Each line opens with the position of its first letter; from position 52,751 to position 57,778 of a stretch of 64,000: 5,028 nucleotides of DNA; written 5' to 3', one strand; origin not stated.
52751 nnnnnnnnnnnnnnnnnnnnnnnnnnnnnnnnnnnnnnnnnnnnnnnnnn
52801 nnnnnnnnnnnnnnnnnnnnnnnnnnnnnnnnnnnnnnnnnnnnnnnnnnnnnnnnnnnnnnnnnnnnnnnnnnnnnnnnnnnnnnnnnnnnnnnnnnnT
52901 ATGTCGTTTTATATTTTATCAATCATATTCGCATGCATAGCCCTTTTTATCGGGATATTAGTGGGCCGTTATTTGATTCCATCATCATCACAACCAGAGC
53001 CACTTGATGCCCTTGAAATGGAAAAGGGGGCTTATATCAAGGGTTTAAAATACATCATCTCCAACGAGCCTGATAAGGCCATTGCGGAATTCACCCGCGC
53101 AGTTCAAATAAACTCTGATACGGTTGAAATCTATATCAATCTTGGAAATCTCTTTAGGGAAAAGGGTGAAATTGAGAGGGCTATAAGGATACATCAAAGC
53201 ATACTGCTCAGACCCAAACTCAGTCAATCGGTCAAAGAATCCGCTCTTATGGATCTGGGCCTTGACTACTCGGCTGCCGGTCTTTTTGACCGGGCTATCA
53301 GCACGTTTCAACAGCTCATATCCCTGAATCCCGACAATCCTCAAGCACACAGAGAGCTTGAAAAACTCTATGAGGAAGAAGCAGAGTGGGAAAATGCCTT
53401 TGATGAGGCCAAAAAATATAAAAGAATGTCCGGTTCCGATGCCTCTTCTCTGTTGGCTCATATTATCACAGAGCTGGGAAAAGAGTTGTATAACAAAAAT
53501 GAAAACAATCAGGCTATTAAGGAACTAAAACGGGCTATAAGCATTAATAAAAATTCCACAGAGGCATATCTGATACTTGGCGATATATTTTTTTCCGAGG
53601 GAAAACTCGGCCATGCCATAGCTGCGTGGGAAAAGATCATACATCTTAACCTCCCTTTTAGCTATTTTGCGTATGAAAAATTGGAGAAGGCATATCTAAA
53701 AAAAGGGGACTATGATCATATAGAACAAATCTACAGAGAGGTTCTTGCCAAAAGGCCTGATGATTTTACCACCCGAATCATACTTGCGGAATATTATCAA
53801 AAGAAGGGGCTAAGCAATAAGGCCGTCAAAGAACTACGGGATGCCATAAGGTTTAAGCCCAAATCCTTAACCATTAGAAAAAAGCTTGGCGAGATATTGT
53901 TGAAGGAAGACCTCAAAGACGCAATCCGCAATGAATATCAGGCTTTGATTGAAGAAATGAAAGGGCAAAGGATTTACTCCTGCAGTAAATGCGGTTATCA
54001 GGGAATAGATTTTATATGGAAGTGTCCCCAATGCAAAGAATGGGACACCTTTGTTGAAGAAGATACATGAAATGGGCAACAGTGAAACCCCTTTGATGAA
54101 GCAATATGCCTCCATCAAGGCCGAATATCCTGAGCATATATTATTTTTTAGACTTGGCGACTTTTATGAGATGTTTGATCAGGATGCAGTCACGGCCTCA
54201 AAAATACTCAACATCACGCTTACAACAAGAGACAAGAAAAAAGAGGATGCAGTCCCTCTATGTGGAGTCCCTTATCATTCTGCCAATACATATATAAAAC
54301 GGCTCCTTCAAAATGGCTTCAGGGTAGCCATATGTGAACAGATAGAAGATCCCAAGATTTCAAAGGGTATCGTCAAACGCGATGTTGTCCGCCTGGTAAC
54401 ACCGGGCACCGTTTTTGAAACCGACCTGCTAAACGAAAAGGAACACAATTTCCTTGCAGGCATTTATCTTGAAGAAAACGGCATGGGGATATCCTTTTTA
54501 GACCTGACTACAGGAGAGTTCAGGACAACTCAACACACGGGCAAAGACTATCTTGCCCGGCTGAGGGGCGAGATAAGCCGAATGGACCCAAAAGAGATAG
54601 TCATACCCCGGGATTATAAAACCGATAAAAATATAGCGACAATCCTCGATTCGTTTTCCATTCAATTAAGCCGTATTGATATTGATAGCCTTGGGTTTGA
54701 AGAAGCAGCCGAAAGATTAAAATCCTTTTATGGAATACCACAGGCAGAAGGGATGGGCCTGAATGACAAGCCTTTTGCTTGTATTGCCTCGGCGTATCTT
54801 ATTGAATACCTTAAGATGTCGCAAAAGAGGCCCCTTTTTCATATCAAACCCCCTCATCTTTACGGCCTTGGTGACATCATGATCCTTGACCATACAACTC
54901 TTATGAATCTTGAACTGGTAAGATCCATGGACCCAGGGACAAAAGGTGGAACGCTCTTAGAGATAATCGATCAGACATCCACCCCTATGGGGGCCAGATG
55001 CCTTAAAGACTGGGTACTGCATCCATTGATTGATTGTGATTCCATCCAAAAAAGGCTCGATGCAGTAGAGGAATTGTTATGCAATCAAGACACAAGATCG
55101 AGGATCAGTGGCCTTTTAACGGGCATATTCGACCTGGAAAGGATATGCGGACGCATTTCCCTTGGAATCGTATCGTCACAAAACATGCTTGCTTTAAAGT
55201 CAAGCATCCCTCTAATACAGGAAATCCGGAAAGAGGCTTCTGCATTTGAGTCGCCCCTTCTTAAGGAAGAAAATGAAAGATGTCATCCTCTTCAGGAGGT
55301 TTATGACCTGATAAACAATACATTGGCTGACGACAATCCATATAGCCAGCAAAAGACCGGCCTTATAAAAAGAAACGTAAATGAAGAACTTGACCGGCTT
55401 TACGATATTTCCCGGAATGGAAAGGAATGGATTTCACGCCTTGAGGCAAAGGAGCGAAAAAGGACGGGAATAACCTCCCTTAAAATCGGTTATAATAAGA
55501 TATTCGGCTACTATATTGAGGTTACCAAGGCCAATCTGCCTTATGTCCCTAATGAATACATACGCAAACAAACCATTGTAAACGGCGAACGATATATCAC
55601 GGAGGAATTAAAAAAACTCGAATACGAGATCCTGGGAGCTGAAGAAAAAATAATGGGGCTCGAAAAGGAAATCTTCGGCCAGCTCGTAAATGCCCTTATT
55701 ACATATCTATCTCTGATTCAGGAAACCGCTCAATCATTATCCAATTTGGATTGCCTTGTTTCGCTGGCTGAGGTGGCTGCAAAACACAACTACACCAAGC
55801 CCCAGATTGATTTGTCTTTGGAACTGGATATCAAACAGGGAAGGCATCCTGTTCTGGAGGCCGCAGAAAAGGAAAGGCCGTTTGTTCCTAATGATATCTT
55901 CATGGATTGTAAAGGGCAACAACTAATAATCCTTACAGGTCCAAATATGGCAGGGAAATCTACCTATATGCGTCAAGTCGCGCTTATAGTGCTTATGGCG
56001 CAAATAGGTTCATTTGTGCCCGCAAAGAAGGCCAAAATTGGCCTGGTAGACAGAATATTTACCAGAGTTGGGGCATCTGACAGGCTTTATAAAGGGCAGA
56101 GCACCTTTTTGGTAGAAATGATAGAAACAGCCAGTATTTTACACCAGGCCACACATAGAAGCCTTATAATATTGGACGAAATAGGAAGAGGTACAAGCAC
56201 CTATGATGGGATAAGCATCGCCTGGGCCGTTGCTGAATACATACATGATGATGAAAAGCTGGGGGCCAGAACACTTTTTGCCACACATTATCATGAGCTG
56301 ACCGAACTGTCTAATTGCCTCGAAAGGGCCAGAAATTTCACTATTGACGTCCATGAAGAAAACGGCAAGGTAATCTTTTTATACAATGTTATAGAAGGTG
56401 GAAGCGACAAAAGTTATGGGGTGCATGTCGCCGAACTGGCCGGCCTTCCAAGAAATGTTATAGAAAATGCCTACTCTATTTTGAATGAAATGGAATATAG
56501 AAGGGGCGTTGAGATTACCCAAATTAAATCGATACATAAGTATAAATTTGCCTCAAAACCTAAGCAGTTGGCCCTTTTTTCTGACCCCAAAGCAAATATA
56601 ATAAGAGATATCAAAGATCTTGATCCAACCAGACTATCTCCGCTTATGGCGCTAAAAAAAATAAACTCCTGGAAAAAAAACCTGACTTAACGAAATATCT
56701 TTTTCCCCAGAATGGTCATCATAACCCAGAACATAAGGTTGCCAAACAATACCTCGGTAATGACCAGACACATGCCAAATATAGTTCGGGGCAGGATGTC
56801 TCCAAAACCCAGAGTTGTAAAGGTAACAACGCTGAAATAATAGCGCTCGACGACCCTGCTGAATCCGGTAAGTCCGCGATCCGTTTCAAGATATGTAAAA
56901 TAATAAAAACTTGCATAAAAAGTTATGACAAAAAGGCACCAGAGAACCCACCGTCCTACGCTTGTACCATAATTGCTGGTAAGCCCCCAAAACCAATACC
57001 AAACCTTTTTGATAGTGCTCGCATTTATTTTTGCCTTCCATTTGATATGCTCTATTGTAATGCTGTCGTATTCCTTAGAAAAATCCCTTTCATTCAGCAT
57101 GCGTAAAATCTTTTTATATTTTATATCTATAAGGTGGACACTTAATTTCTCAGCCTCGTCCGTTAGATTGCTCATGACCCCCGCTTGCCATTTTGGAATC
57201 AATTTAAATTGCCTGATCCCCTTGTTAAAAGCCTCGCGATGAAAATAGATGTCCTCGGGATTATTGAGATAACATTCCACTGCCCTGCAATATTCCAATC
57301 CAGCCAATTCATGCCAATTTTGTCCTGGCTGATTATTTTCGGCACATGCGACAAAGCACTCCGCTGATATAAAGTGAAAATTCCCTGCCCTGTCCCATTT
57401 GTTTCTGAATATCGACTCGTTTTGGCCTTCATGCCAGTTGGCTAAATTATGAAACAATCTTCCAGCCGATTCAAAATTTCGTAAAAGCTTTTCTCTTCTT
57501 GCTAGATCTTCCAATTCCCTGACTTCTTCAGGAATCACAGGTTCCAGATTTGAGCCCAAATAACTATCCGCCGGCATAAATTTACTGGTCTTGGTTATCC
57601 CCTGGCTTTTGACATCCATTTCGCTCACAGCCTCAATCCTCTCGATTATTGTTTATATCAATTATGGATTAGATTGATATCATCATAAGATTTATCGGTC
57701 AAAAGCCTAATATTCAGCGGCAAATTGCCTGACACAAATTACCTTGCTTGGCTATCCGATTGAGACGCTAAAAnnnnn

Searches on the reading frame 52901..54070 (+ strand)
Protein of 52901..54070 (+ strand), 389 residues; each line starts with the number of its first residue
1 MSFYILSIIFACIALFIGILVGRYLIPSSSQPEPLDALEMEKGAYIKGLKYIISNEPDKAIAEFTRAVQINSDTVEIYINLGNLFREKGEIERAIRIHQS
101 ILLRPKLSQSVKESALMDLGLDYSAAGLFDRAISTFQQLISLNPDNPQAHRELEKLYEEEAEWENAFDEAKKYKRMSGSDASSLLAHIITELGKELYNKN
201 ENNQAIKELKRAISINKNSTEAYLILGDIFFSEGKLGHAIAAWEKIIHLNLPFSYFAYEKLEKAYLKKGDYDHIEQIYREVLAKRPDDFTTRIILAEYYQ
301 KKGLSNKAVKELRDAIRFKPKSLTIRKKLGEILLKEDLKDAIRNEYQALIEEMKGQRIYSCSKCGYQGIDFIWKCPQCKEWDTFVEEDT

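Call 49: search_protein_families(library=pfam, proteins=[window:52901-54070:+], max_evalue=0.001)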
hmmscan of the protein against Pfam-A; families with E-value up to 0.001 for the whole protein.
window:52901-54070:+ (389 aa): 23 families
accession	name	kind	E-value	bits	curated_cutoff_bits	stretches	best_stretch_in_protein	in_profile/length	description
PF13414.12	TPR_11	-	4.5e-28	97.1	26.8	3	193-231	1-39/42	TPR repeat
PF07719.23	TPR_2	-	1.2e-22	78.5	27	0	115-146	3-34/34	Tetratricopeptide repeat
PF13428.12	TPR_14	-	1.7e-21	74.9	23.5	0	115-153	3-41/44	Tetratricopeptide repeat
PF14559.12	TPR_19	-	5.2e-20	72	25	0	54-102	4-52/68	Tetratricopeptide repeat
PF13432.12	TPR_16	-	4.5e-19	69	32.7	1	118-177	2-61/65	Tetratricopeptide repeat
PF13181.12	TPR_8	-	1.1e-18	66.2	25.7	0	188-218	3-33/34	Tetratricopeptide repeat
PF00515.34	TPR_1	-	2.8e-17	62.2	27.8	0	115-146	3-34/34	Tetratricopeptide repeat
PF13176.12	TPR_7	-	3.6e-15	55.1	27.9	0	257-288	1-32/36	Tetratricopeptide repeat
PF13431.12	TPR_17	-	2.3e-12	46.6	24.4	0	64-95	2-33/34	Tetratricopeptide repeat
PF18073.7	Zn_ribbon_LapB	-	1.7e-11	44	25.7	1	359-386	1-28/28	Rubredoxin metal binding domain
PF13424.12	TPR_12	-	1.1e-10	42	30.1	0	57-100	19-70/77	Tetratricopeptide repeat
PF23914.1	TPR_CcmH_CycH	-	3.9e-10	40.2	42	0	198-248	99-149/158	Cytochrome c-type biogenesis protein H TPR domain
PF24575.1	TPR_Slam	-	2.1e-09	38.1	35.2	0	267-298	59-90/104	Surface lipoprotein assembly modifier, N-terminal TPR repeats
PF25064.1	ARM_TT21_5th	-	3.4e-07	31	27.8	0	221-316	2-92/117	TT21 fifth ARM repeats domain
PF12895.13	ANAPC3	-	1.3e-06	29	27.2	0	268-335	2-68/82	Anaphase-promoting complex, cyclosome, subunit 3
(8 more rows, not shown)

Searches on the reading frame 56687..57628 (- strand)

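Call 62: search_protein_families(library=pfam, proteins=[window:56687-57628:-], max_evalue=0.00001)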
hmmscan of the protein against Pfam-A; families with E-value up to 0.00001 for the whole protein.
window:56687-57628:- (313 aa): 1 family
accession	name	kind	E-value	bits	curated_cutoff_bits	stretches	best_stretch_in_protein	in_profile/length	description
PF07885.22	Ion_trans_2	-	1e-09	38.5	22.5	1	231-312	3-78/79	Ion channel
